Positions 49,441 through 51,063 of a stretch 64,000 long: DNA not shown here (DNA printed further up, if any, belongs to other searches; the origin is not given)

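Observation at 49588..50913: RNase HI fused to a PhnP-like metallo-beta-lactamase-fold phosphodiesterase, 10 nt upstream of rnpB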

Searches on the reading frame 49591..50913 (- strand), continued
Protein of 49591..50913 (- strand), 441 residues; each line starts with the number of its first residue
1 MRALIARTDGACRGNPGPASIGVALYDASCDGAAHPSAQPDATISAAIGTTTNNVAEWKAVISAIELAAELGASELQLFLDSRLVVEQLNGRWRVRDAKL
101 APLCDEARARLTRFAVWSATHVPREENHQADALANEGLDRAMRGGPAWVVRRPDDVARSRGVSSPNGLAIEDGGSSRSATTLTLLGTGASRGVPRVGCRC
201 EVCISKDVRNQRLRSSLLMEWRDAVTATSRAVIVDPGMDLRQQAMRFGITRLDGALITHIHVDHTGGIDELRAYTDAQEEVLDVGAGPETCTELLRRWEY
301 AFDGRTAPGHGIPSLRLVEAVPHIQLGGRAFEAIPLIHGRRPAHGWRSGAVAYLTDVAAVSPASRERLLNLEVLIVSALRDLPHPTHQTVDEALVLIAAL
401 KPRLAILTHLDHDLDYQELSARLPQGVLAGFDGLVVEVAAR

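Call 17: predict_structure(alignment_id=A1)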
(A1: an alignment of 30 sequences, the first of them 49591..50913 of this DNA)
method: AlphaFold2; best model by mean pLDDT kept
length: 441 residues; sequences in the alignment: 30
mean_pLDDT: 86.7   pTM: 0.63
mean pLDDT of the five models: 86.7, 86.3, 86.3, 86.3, 85.4
residues with pLDDT >= 90: 262; 70-90: 127; 50-70: 31; < 50: 21
segments of 3 or more residues with pLDDT < 50: 156-176
pLDDT, mean of each block of 10 residues (from residue 1): 92 91 95 89 94 96 97 96 96 93 97 97 94 92 75 56 35 51 90 66 84 92 87 91 83 91 73 81 92 87 67 83 89 92 93 93 96 94 91 98 96 91 96 90 62
secondary structure, 60 per line:
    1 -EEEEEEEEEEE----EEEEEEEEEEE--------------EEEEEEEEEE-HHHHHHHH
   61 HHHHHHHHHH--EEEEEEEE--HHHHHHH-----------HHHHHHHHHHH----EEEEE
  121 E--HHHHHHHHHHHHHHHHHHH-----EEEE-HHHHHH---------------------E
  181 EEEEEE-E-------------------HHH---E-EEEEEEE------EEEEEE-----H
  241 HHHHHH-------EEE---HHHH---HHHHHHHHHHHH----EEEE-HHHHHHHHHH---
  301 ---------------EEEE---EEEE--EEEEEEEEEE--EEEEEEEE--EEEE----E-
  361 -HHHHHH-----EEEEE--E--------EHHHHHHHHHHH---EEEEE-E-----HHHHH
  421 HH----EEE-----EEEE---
elements in order: E2-12 E17-27 E42-51 H53-70 E73-80 H83-89 H101-111 E116-121 H124-142 E148-151 H153-158 E180-186 E216-222 E229-234 H240-246 E254-256 H260-263 H267-278 E283-286 H288-297 E316-319 E323-326 E329-338 E341-348 E351-354 H362-367 E373-377 H390-400 E404-408 H416-422 E427-429 E435-438

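Call 19: find_encoding_contigs(protein=P0104, flank=5000, max_places=2)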
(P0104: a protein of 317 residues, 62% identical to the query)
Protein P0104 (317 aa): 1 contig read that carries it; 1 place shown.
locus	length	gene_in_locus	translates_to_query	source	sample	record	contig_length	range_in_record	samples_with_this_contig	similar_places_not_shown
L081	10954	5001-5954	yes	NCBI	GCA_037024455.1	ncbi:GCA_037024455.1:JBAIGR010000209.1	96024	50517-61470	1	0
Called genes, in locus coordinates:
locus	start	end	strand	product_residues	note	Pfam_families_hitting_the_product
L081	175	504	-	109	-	PF00893:Multi_Drug_Res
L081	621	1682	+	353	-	PF00180:Iso_dh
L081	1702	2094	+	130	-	PF01127:Sdh_cyt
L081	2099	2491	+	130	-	PF01127:Sdh_cyt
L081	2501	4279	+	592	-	PF00890:FAD_binding_2, PF01266:DAO, PF01494:FAD_binding_3 (weak), PF03486:HI0933_like (faint), PF07992:Pyr_redox_2 (faint), PF02910:Succ_DH_flav_C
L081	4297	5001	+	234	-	PF13085:Fer2_3, PF13187:Fer4_9 (faint), PF13237:Fer4_10, PF12838:Fer4_7 (faint), PF13183:Fer4_8, PF13534:Fer4_17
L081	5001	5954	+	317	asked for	PF00903:Glyoxalase (weak), PF00075:RNase_H (weak), PF13456:RVT_3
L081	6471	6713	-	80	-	-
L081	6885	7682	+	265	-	PF01476:LysM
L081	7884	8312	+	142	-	PF02381:MraZ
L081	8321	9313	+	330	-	PF01795:Methyltransf_5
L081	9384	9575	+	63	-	-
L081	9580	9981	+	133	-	-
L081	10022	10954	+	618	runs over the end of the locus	PF03717:PBP_dimer, PF00905:Transpeptidase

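Call 20: find_encoding_contigs(protein=P0119, flank=5000, max_places=2)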
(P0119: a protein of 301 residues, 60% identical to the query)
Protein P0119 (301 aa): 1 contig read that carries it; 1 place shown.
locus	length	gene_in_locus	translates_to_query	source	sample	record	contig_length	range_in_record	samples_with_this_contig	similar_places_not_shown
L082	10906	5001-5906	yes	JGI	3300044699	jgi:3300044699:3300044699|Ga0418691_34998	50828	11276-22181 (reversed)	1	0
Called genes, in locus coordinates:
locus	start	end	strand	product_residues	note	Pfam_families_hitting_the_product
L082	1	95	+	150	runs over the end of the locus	-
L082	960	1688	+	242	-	PF00180:Iso_dh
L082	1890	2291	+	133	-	-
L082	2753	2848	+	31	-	-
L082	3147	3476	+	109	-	PF00890:FAD_binding_2 (weak)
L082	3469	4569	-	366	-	-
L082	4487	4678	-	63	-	-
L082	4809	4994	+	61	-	-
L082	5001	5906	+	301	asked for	PF00075:RNase_H, PF13456:RVT_3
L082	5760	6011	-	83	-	-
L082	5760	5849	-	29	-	-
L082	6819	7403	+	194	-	-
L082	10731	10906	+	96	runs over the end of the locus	-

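Call 22: fold_search(model_id=the predicted structure, library=pdb)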
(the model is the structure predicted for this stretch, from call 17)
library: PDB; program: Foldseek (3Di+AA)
matches with E <= 10: 1023; with E <= 0.001: 387
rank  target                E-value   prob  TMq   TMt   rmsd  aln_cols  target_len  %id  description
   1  3qh8                  4.9e-28  1.00  0.53  0.84   3.2       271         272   38  Crystal structure of a beta-lactamase-like protein bound to AMP from brucella melitensis, long wavelength synchrotron da (released 2011-02-09)
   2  3md7                  9.4e-28  1.00  0.53  0.85   2.9       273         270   37  Crystal structure of a beta-lactamase-like protein bound to GMP from brucella melitensis (released 2010-04-21)
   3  6b9v_A                1.9e-27  1.00  0.53  0.90   2.0       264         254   35  Crystal Structure of a New Diphosphatase from the PhnP Family (released 2018-10-17)
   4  6b9v_B                3.7e-27  1.00  0.53  0.90   2.1       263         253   35  Crystal Structure of a New Diphosphatase from the PhnP Family (released 2018-10-17)
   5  3g1p_B                3.9e-17  1.00  0.45  0.76   4.4       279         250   24  Crystals structure of PhnP from E.coli K-12 (released 2009-03-03)
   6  3g1p_A                3.9e-16  1.00  0.45  0.77   3.6       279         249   24  Crystals structure of PhnP from E.coli K-12 (released 2009-03-03)
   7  4e19_B                1.3e-14  1.00  0.29  0.94   1.1       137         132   44  Crystal structure of RNase H1 from halophilic archaeon Halobacterium salinarum NRC-1 (released 2013-03-06)
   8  4e19_A                1.5e-14  1.00  0.29  0.94   1.3       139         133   44  Crystal structure of RNase H1 from halophilic archaeon Halobacterium salinarum NRC-1 (released 2013-03-06)
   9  3hst_B                4.3e-14  1.00  0.30  0.92   1.7       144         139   38  N-Terminal RNASE H domain of rv2228c from mycobacterium tuberculosis as a fusion protein with maltose binding protein (released 2010-04-28)
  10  3hst_D                9.9e-14  1.00  0.29  0.94   1.4       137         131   39  N-Terminal RNASE H domain of rv2228c from mycobacterium tuberculosis as a fusion protein with maltose binding protein (released 2010-04-28)
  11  4z7r_A                3.2e-13  1.00  0.47  0.67   4.1       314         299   16  The 1.98-angstrom crystal structure of Zn(2+)-bound PqqB from Methylobacterium extorquens (released 2016-04-20)
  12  6kns_C                2.1e-12  1.00  0.45  0.79   3.2       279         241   18  Crystal structure of the metallo-beta-lactamase fold protein YhfI from Bacillus subtilis (space group I4122) (released 2019-09-18)
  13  1zkp_C                2.4e-12  1.00  0.43  0.73   3.9       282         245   18  1.5A Resolution Crystal Structure of a Metallo Beta Lactamase Family Protein, the ELAC Homolgue of Bacillus anthracis, (released 2005-06-21)
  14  1zkp_A                2.8e-12  1.00  0.43  0.72   4.2       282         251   17  1.5A Resolution Crystal Structure of a Metallo Beta Lactamase Family Protein, the ELAC Homolgue of Bacillus anthracis, (released 2005-06-21)
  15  3zwf_A                3.8e-12  1.00  0.41  0.67   4.8       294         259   18  Crystal structure of Human tRNase Z, short form (ELAC1). (released 2011-08-10)
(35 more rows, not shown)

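Call 57: find_encoding_contigs(protein=P0117, flank=5000, max_places=2)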
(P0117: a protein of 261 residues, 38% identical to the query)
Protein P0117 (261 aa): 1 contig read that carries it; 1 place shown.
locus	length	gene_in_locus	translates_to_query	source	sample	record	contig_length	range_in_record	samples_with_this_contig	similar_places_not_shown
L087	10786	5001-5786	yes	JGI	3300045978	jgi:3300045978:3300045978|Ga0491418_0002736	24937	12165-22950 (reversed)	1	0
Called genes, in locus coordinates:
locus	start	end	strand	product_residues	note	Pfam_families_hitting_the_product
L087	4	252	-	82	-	-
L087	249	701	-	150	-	-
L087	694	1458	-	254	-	PF02585:PIG-L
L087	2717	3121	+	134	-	PF08899:DUF1844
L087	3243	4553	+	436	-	PF07285:DUF1444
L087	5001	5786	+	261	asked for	PF23023:Anti-Pycsar_Apyc1, PF00753:Lactamase_B (weak), PF12706:Lactamase_B_2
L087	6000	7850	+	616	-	PF01343:Peptidase_S49, PF00574:CLP_protease (faint), PF01972:SDH_protease (weak), PF01343:Peptidase_S49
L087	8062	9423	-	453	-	-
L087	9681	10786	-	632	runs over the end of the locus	PF13292:DXP_synthase_N, PF02779:Transket_pyr, PF02780:Transketolase_C, PF17147:PFOR_II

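Call 58: find_encoding_contigs(protein=P0110, flank=5000, max_places=2)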
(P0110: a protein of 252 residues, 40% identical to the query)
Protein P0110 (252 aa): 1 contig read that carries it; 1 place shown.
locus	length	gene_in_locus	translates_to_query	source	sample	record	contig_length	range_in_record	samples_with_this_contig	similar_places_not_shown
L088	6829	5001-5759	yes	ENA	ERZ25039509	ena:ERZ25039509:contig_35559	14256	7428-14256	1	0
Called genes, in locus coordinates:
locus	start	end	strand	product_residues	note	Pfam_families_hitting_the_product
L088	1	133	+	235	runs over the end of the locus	PF01694:Rhomboid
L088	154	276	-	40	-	-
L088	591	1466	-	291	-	PF00892:EamA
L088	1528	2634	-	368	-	PF02746:MR_MLE_N, PF13378:MR_MLE_C, PF26685:DUF8230_C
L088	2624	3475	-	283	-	PF01503:PRA-PH (faint), PF03819:MazG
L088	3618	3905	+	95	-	-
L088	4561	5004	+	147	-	PF08899:DUF1844 (faint)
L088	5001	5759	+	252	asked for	PF00753:Lactamase_B, PF23023:Anti-Pycsar_Apyc1, PF12706:Lactamase_B_2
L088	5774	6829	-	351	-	?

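Call 59: find_encoding_contigs(protein=P0115, flank=5000, max_places=1)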
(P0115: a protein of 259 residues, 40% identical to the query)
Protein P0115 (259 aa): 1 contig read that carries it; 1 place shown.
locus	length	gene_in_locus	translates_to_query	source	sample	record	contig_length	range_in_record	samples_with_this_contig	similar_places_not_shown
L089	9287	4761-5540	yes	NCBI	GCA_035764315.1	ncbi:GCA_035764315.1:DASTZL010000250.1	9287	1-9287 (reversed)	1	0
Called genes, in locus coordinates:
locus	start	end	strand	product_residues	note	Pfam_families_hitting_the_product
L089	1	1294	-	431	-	PF01116:F_bP_aldolase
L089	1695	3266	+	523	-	PF07969:Amidohydro_3, PF01979:Amidohydro_1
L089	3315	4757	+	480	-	PF00224:PK, PF02887:PK_C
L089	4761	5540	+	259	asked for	PF23023:Anti-Pycsar_Apyc1 (weak), PF00753:Lactamase_B, PF12706:Lactamase_B_2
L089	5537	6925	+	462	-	PF00342:PGI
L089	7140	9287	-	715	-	?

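Call 60: search_protein_representatives(protein=window:49591-50913:-)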
Query: 441 residues. Proteins with E-value up to 0.001 (for the whole library): 18271; up to 1e-10: 6792; up to 1e-30: 374. The best 150 are listed.
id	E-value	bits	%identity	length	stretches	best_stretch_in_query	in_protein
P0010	6.0e-267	902.1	93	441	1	1-441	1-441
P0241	4.3e-132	457.8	93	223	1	219-441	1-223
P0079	1.1e-110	387.2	52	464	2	171-439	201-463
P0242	2.0e-61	224.9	70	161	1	40-204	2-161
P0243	3.0e-53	198.0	41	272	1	180-437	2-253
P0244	2.5e-52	195.0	42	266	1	178-439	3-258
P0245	5.2e-52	193.9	43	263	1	182-438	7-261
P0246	6.5e-51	190.3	42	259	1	182-437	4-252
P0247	2.8e-50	188.2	42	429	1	181-439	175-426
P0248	3.1e-50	188.1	41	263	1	179-436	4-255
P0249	2.4e-49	185.1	47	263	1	183-423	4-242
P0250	3.6e-49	184.6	43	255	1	180-437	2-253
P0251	4.4e-49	184.2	42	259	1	180-435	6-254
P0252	5.3e-49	184.0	40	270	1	180-437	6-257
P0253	5.7e-49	183.9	39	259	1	182-438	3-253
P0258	1.3e-48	182.7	46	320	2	7-158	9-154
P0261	2.4e-48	181.9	43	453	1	177-439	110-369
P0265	2.0e-47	178.8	40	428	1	177-438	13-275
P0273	4.3e-46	174.4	42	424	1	178-436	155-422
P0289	1.5e-44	169.3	44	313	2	3-148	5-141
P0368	4.5e-39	151.3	32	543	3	5-141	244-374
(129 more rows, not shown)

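Call 61: search_protein_families(library=pfam, proteins=[P0247, P0273, P0261, P0368, P0258, P0289, P0265, P0104, P0119, P0113], max_evalue=0.001)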
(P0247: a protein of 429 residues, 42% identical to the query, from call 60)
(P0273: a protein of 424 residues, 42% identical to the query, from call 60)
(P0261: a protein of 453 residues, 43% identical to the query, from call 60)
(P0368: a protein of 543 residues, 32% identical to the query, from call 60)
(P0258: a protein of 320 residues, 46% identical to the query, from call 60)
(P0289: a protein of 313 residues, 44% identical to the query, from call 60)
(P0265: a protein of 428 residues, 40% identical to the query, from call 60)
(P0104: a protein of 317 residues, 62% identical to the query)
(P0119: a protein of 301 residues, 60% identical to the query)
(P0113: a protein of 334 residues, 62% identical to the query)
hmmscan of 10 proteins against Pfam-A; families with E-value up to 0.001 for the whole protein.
P0247 (429 aa): 5 families
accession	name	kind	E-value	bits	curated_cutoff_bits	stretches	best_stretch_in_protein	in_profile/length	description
PF12706.13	Lactamase_B_2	-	1.6e-36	126.2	27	1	218-396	1-199/200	Beta-lactamase superfamily domain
PF00753.33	Lactamase_B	-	9.8e-11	42.4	22.7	1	206-332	4-135/196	Metallo-beta-lactamase superfamily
PF00583.31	Acetyltransf_1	-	1e-09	39.1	20.7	1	65-145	32-116/116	Acetyltransferase (GNAT) family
PF13508.13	Acetyltransf_7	-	1.2e-08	35.6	27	1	72-146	8-83/84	Acetyltransferase (GNAT) domain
PF13673.13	Acetyltransf_10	-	2.3e-07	31.3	23.6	1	65-149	29-111/128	Acetyltransferase (GNAT) domain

P0273 (424 aa): 2 families
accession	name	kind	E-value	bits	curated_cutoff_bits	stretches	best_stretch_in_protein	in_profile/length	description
PF12706.13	Lactamase_B_2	-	1.3e-36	126.5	27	1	209-396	4-200/200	Beta-lactamase superfamily domain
PF00753.33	Lactamase_B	-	1.8e-08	35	22.7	1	209-387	19-188/196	Metallo-beta-lactamase superfamily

P0261 (453 aa): 3 families
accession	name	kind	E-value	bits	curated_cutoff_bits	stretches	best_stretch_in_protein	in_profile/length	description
PF12706.13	Lactamase_B_2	-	2.9e-35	122.2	27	1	157-335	1-199/200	Beta-lactamase superfamily domain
PF00753.33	Lactamase_B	-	9.5e-11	42.4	22.7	1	149-331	8-192/196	Metallo-beta-lactamase superfamily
PF06574.18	FAD_syn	-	9.7e-11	42.2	27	1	411-452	6-47/158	FAD synthetase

P0368 (543 aa): 3 families
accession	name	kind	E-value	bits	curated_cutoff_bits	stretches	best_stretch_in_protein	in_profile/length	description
PF13456.12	RVT_3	-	3.9e-82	272.7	21.6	3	247-370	2-123/123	Reverse transcriptase-like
PF00075.30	RNase_H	-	4.2e-13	50.1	25.8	2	244-371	5-140/141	RNase H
PF02037.33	SAP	-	7.2e-10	38.7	23.9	1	19-51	2-34/37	SAP domain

P0258 (320 aa): 2 families
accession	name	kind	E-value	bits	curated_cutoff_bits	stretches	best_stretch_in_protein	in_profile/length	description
PF13456.12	RVT_3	-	8.8e-48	161.7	21.6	2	10-129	2-121/123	Reverse transcriptase-like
PF00075.30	RNase_H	-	8.2e-25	88.1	25.8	2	7-131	5-139/141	RNase H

P0289 (313 aa): 3 families
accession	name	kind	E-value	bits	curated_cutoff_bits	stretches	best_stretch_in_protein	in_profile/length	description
PF13456.12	RVT_3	-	3.1e-50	169.6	21.6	2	178-297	2-121/123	Reverse transcriptase-like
PF00075.30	RNase_H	-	7.8e-26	91.4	25.8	2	173-297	3-137/141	RNase H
PF10343.14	Q_salvage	-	0.00097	19.2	25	0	214-274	40-100/285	Queuosine salvage protein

P0265 (428 aa): 2 families
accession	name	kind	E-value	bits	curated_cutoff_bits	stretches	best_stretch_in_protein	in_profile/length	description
PF12706.13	Lactamase_B_2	-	9.3e-34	117.2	27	1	64-247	1-200/200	Beta-lactamase superfamily domain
PF00753.33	Lactamase_B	-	4.2e-08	33.8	22.7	1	57-106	10-64/196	Metallo-beta-lactamase superfamily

P0104 (317 aa): 3 families
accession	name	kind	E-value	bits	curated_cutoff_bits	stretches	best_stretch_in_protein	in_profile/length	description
PF13456.12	RVT_3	-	1.4e-18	67.4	21.6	1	159-288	2-123/123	Reverse transcriptase-like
PF00075.30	RNase_H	-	7.7e-07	29.8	25.8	1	156-289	5-140/141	RNase H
PF00903.31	Glyoxalase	-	1.8e-06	28.8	20.6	1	14-114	7-118/121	Glyoxalase/Bleomycin resistance protein/Dioxygenase superfamily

P0119 (301 aa): 2 families
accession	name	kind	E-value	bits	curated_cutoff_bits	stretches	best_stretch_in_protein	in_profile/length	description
PF13456.12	RVT_3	-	2.2e-18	66.8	21.6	1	5-133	2-122/123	Reverse transcriptase-like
PF00075.30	RNase_H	-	5e-08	33.7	25.8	1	3-94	6-86/141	RNase H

P0113 (334 aa): 5 families
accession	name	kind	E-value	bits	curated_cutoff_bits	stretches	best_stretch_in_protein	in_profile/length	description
PF13456.12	RVT_3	-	2.3e-17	63.5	21.6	1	46-175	2-123/123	Reverse transcriptase-like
PF12680.13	SnoaL_2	-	8.1e-10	39.7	27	1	220-316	4-101/102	SnoaL-like domain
PF00075.30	RNase_H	-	1e-05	26.2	25.8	1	43-127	5-75/141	RNase H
PF13577.12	SnoaL_4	-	9.2e-05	22.9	24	1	211-268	7-64/126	SnoaL-like domain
PF14534.12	DUF4440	-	0.00019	22.3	25.2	1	218-296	6-82/107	Domain of unknown function (DUF4440)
